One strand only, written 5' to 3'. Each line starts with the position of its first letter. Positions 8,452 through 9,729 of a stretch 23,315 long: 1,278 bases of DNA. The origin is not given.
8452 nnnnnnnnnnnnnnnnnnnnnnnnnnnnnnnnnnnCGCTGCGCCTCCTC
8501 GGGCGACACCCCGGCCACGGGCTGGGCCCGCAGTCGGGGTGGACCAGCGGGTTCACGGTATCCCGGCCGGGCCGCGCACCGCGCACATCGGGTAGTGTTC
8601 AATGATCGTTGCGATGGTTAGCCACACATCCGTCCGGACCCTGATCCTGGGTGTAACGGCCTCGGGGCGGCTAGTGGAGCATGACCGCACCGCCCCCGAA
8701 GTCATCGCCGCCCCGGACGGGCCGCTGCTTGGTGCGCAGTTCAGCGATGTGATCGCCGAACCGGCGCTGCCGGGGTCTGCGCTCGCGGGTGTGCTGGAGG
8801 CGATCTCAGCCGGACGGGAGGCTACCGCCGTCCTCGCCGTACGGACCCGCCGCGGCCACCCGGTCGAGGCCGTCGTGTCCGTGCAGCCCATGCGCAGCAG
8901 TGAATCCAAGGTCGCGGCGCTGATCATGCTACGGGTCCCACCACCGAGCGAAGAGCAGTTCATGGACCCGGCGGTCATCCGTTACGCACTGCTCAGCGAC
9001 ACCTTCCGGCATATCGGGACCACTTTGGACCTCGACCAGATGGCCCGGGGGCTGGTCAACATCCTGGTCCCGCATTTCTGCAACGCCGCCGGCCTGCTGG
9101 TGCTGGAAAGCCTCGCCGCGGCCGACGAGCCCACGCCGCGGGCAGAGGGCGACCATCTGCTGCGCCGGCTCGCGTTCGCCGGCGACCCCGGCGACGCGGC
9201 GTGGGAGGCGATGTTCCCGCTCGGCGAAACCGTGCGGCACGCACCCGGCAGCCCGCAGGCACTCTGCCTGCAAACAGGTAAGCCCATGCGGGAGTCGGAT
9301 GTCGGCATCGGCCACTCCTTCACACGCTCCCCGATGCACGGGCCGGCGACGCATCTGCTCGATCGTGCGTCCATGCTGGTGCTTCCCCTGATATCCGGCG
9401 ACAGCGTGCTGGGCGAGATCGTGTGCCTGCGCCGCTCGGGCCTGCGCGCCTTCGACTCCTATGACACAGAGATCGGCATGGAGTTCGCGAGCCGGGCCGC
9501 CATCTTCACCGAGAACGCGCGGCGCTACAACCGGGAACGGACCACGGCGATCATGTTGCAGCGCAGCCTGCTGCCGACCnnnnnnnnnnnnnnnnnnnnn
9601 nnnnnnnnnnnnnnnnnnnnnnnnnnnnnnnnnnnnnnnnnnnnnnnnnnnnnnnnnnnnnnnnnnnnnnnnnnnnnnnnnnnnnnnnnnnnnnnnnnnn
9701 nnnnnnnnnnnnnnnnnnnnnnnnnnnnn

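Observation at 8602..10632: GAF-PP2C-HATPase_c protein convergent on hpnH; three PP2C phosphatases in 23 kb framing the hopanoid locus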

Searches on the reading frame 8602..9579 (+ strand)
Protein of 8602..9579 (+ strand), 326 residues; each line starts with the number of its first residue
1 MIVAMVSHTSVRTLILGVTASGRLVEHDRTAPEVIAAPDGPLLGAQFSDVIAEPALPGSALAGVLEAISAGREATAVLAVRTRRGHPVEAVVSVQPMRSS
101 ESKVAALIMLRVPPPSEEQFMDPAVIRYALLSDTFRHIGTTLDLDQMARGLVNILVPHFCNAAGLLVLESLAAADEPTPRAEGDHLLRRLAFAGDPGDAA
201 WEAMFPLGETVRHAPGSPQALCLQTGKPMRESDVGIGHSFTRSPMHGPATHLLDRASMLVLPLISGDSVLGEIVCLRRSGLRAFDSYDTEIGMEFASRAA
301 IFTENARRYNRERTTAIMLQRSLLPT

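Call 64: predict_structure(alignment_id=A2)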
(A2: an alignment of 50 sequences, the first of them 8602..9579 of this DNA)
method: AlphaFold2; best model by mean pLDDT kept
length: 326 residues; sequences in the alignment: 50
mean_pLDDT: 69.7   pTM: 0.53
mean pLDDT of the five models: 69.7, 68.2, 66.3, 64.1, 61.1
residues with pLDDT >= 90: 39; 70-90: 132; 50-70: 107; < 50: 48
segments of 3 or more residues with pLDDT < 50: 1-11, 116-126, 172-177, 203-205, 239-248, 322-326
pLDDT, mean of each block of 10 residues (from residue 1): 29 82 89 82 91 81 91 86 82 80 83 52 49 55 62 63 58 50 68 63 55 78 89 60 46 70 84 82 86 81 65 52 41
secondary structure, 60 per line:
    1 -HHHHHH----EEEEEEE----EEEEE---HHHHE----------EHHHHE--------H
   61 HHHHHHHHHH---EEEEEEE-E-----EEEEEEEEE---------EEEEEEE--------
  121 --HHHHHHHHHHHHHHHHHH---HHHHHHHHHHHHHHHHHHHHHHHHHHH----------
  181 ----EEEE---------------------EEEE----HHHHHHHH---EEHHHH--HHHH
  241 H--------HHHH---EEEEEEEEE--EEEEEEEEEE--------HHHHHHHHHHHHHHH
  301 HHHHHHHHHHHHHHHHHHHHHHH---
elements in order: H2-7 E12-18 E23-27 H31-34 H47-50 H60-70 E74-80 E88-96 E106-112 H123-140 H144-170 E185-188 E210-213 H218-225 H231-234 H237-241 H250-253 E257-265 E268-277 H286-323

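Call 66: fold_search(model_id=the predicted structure, library=pdb)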
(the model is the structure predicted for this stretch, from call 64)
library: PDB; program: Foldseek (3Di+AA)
matches with E <= 10: 1168; with E <= 0.001: 203
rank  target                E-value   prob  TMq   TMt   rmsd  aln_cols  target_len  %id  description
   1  8afk_A                1.2e-06  1.00  0.27  0.29  19.7       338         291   14  Structure of iRFP variant C15S/N136R/V256C in complex with phycocyanobilin (released 2023-08-16)
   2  6tc7_AAA              2.0e-06  1.00  0.25  0.26  20.8       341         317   15  PAS-GAF bidomain of Glycine max phytochromeA (released 2020-05-06)
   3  8u62_A                2.1e-06  1.00  0.28  0.19  22.5       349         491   11  Cryo-EM structure of PsBphP in Pfr state, Dimer of Dimers FL (released 2024-08-21)
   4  8rjm_A                2.1e-06  1.00  0.25  0.18  20.7       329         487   14  Serial femtosecond X-ray structure of a fluorescence optimized bathy phytochrome PAiRFP2 derived from wild-type Agp2 i (released 2025-05-14)
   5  5vik                  2.3e-06  1.00  0.24  0.27  18.9       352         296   13  Crystal structure of monomeric near-infrared fluorescent protein miRFP703 (released 2017-06-07)
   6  8rjo_A                2.4e-06  1.00  0.26  0.19  21.0       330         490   14  Serial femtosecond X-ray structure of a fluorescence optimized bathy phytochrome PAiRFP2 derived from wild-type Agp2 i (released 2025-05-14)
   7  4e04_B                2.7e-06  1.00  0.26  0.27  20.4       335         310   14  RpBphP2 chromophore-binding domain crystallized by homologue-directed mutagenesis. (released 2012-07-25)
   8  8rjn_A                2.8e-06  1.00  0.23  0.16  22.1       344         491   12  Serial femtosecond X-ray structure of a fluorescence optimized bathy phytochrome PAiRFP2 derived from wild-type Agp2 i (released 2025-05-14)
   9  5viq                  3.3e-06  1.00  0.24  0.27  19.9       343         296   14  Crystal structure of monomeric near-infrared fluorescent protein miRFP709 (released 2017-06-07)
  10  8rjs_A                3.5e-06  1.00  0.25  0.18  20.8       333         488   14  Serial femtosecond X-ray structure of a fluorescence optimized bathy phytochrome PAiRFP2 derived from wild-type Agp2 i (released 2025-05-14)
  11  8rjr_A                4.1e-06  1.00  0.25  0.18  20.7       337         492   13  Serial femtosecond X-ray structure of a fluorescence optimized bathy phytochrome PAiRFP2 derived from wild-type Agp2 i (released 2025-05-14)
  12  8afk_B                4.4e-06  1.00  0.23  0.27  21.5       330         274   15  Structure of iRFP variant C15S/N136R/V256C in complex with phycocyanobilin (released 2023-08-16)
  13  8rju_A                5.2e-06  1.00  0.25  0.18  20.7       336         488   14  Serial femtosecond X-ray structure of a fluorescence optimized bathy phytochrome PAiRFP2 derived from wild-type Agp2 i (released 2025-05-14)
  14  6g1z_A                5.5e-06  1.00  0.25  0.18  21.0       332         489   14  Crystal structure of a fluorescence optimized bathy phytochrome PAiRFP2 derived from wild-type Agp2 in its Pfr state. (released 2018-11-28)
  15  8rjq_A                5.5e-06  1.00  0.26  0.19  20.8       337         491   14  Serial femtosecond X-ray structure of a fluorescence optimized bathy phytochrome PAiRFP2 derived from wild-type Agp2 i (released 2025-05-14)
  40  8pky_A                3.2e-05  1.00  0.26  0.69   4.0       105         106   20  Structure of Chloroflexus aggregans flavin based fluorescent protein (CagFbFP) Q148V variant (released 2023-07-05)
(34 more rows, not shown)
